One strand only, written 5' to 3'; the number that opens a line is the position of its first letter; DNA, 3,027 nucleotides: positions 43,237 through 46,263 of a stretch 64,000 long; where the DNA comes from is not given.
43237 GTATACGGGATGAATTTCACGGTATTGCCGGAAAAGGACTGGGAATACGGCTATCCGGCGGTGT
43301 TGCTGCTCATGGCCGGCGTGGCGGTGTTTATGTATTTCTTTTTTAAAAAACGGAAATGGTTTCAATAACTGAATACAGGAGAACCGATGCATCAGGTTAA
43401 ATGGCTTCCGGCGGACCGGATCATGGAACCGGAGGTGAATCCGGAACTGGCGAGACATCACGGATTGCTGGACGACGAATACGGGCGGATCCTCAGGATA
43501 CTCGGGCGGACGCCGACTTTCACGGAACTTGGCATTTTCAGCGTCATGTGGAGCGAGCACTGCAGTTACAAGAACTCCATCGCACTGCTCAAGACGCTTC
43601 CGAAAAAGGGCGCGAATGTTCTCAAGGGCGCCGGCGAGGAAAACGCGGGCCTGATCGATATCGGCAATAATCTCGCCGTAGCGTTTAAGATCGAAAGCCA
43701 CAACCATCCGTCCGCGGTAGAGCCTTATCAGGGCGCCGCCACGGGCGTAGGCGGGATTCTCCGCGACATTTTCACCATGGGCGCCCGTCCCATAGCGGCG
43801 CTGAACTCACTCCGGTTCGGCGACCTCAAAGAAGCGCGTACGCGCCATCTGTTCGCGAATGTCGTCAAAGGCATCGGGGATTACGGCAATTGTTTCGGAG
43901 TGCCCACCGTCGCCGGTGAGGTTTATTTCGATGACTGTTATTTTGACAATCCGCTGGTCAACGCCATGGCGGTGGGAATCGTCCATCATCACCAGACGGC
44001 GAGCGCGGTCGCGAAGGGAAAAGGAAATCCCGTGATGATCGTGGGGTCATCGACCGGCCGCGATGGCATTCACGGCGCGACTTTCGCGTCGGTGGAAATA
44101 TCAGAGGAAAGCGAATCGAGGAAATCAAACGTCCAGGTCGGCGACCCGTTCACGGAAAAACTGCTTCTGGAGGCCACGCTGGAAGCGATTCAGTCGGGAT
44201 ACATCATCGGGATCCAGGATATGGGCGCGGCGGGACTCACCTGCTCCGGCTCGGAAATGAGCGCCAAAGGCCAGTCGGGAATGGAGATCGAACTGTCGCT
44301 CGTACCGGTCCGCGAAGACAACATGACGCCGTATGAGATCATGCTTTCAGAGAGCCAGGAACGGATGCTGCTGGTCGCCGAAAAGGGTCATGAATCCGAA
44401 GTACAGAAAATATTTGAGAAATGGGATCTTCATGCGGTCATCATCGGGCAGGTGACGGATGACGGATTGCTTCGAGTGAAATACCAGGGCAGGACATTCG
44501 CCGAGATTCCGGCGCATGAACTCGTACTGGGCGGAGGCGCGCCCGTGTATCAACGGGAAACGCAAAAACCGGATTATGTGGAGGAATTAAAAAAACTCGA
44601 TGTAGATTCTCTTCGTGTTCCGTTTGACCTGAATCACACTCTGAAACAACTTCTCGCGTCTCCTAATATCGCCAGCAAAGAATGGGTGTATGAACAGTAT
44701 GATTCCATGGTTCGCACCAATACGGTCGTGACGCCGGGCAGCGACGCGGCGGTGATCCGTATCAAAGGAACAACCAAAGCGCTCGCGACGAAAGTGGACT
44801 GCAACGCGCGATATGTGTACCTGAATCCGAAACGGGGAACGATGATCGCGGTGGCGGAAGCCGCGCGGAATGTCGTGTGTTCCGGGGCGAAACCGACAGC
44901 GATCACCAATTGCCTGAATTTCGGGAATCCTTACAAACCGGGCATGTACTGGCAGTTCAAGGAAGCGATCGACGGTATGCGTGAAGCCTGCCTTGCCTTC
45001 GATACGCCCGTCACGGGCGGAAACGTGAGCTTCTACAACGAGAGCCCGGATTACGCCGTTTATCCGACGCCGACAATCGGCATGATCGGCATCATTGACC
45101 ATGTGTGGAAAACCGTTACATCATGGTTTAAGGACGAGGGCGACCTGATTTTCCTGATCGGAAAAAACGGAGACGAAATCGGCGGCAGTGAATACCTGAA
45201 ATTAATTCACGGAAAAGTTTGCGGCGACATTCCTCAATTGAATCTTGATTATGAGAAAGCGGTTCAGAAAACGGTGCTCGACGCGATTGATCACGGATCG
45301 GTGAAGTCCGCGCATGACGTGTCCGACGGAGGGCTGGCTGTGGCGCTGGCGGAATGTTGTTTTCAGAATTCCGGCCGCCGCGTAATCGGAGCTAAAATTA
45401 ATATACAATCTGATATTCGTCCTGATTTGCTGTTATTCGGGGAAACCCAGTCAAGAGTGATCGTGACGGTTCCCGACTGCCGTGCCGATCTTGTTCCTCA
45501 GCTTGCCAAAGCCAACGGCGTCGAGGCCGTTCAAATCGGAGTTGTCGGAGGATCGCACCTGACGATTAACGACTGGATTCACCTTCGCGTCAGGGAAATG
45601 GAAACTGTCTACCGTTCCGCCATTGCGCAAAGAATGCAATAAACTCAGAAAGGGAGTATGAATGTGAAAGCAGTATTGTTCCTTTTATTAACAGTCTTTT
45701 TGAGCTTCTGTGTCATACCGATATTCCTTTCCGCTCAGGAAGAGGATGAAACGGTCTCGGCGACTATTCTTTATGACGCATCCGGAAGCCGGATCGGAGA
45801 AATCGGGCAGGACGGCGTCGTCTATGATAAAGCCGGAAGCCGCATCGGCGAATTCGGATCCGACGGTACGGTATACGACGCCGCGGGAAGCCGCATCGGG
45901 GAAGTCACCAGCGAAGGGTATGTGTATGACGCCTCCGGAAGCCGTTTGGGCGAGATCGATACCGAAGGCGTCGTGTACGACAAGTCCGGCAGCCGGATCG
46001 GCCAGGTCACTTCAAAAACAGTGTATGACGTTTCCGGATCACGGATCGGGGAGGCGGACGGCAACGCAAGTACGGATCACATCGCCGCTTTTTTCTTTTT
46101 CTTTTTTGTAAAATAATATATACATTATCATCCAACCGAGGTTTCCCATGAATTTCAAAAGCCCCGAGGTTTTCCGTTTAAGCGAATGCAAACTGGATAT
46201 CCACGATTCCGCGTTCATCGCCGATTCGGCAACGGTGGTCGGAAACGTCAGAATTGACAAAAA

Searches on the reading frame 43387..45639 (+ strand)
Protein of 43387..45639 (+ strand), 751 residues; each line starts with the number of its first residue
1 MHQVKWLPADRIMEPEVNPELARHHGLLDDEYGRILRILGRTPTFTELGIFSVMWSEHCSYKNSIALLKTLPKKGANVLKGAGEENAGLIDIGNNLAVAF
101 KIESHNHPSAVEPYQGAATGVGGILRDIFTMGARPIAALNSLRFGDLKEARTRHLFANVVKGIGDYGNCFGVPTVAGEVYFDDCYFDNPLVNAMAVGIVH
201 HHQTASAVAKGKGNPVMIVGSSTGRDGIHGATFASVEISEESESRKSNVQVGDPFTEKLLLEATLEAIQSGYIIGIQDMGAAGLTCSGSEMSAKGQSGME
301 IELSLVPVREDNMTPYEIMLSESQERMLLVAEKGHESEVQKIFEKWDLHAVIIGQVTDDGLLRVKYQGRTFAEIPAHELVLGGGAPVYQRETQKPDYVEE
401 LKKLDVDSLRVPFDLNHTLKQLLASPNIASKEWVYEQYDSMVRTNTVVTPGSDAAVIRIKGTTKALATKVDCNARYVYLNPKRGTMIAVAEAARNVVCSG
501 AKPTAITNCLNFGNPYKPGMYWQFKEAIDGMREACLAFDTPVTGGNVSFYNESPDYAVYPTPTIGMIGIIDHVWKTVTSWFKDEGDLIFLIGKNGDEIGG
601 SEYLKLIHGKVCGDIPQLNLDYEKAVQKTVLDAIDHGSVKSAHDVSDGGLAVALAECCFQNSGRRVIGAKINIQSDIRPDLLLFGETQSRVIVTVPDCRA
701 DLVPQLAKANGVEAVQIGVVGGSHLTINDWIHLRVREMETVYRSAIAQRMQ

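Call 70: find_homologous_proteins(query=window:43387-45639:+, max_evalue=1e-100)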
Query window:43387-45639:+ (751 aa): 8000 proteins with E <= 1e-100 among 8000 candidates; the best 120 are listed.
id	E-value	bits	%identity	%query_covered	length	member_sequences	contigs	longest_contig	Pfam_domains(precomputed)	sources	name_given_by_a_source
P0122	0.0e+0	1725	100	100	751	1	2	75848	PF18072.7,PF00586.30,PF02769.28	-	-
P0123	0.0e+0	1487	85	100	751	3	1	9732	PF18072.7,PF00586.30,PF02769.28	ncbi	-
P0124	0.0e+0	1442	82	100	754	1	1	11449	PF18072.7,PF00586.30,PF02769.28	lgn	-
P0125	0.0e+0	1356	78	100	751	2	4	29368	PF18072.7,PF00586.30,PF02769.28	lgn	-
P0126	0.0e+0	1244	72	100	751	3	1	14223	PF18072.7,PF00586.30,PF02769.28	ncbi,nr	ncbi:phosphoribosylformylglycinamidine synthase subunit PurL [bacterium]|nr:phosphoribosylformylglyc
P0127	0.0e+0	1242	72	100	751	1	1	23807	PF18072.7,PF00586.30,PF02769.28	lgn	-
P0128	0.0e+0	1242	72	100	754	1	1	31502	PF18072.7,PF00586.30,PF02769.28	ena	-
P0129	0.0e+0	1240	72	100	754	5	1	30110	PF18072.7,PF00586.30,PF02769.28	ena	-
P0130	0.0e+0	1237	72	100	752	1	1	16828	PF18072.7,PF00586.30,PF02769.28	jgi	-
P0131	0.0e+0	1235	71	100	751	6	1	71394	PF18072.7,PF00586.30,PF02769.28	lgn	-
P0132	0.0e+0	1231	72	100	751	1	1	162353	PF18072.7,PF00586.30,PF02769.28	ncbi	-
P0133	0.0e+0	1230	72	100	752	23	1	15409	PF18072.7,PF00586.30,PF02769.28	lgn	-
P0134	0.0e+0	1230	72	100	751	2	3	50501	PF18072.7,PF00586.30,PF02769.28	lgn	-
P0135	0.0e+0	1225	72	100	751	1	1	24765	PF18072.7,PF00586.30,PF02769.28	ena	-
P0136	0.0e+0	1220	71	100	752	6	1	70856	PF18072.7,PF00586.30,PF02769.28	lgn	-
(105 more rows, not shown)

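Call 80: find_encoding_contigs(protein=P0122, flank=10000, max_places=3)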
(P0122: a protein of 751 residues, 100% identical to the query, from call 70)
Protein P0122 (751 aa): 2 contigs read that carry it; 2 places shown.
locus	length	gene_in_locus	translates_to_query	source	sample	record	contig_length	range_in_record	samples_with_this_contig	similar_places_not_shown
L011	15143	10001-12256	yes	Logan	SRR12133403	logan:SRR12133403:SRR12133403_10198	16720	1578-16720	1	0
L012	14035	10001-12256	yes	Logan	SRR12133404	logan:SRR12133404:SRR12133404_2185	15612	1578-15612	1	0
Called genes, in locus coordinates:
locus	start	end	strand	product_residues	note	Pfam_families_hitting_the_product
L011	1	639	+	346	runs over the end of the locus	PF01207:Dus, PF03060:NMO (faint), PF00977:His_biosynth (weak)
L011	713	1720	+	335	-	PF00756:Esterase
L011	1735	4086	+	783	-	PF00515:TPR_1 (faint), PF07719:TPR_2 (faint), PF13174:TPR_6 (faint), PF13176:TPR_7 (faint), PF13181:TPR_8 (faint), PF13424:TPR_12 (faint), PF13428:TPR_14 (faint), PF13414:TPR_11 (weak), +7 more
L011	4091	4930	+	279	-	PF01503:PRA-PH (faint), PF03819:MazG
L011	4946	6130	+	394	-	-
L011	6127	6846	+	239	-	-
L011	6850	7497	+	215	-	PF02223:Thymidylate_kin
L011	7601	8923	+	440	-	PF01595:CNNM, PF00571:CBS, PF03471:CorC_HlyC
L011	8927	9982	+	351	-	PF01544:CorA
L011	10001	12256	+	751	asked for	PF18072:FGAR-AT_linker, PF00586:AIRS, PF02769:AIRS_C, PF00586:AIRS, PF02769:AIRS_C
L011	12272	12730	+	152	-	-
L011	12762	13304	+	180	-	PF25087:GMPPB_C (faint), PF25084:LbH_EIF2B (weak), PF00132:Hexapep, PF14602:Hexapep_2 (weak)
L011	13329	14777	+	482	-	-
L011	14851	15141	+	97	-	?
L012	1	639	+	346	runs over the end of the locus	PF01207:Dus, PF03060:NMO (faint), PF00977:His_biosynth (weak)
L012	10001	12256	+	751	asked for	PF18072:FGAR-AT_linker, PF00586:AIRS, PF02769:AIRS_C, PF00586:AIRS, PF02769:AIRS_C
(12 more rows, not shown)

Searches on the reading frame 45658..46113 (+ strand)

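Call 96: search_protein_families(library=pfam, proteins=[window:45658-46113:+], max_evalue=0.0001)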
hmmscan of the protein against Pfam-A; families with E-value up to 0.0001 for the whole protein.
window:45658-46113:+ (152 aa): 4 families
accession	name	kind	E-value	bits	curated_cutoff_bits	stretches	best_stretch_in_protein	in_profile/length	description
PF21785.3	Bflower_2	-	1.6e-25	89.6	38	1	38-149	4-111/112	5-fold beta-flower protein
PF21784.3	Bflower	-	1.4e-08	35.6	25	0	89-141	3-55/116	4-fold beta flower protein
PF12396.14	DUF3659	-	7.8e-07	29.3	24.8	1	68-118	10-56/61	Protein of unknown function (DUF3659)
PF03217.20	SlpA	-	2.9e-06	27.8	23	0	84-99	12-27/63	Surface layer protein A domain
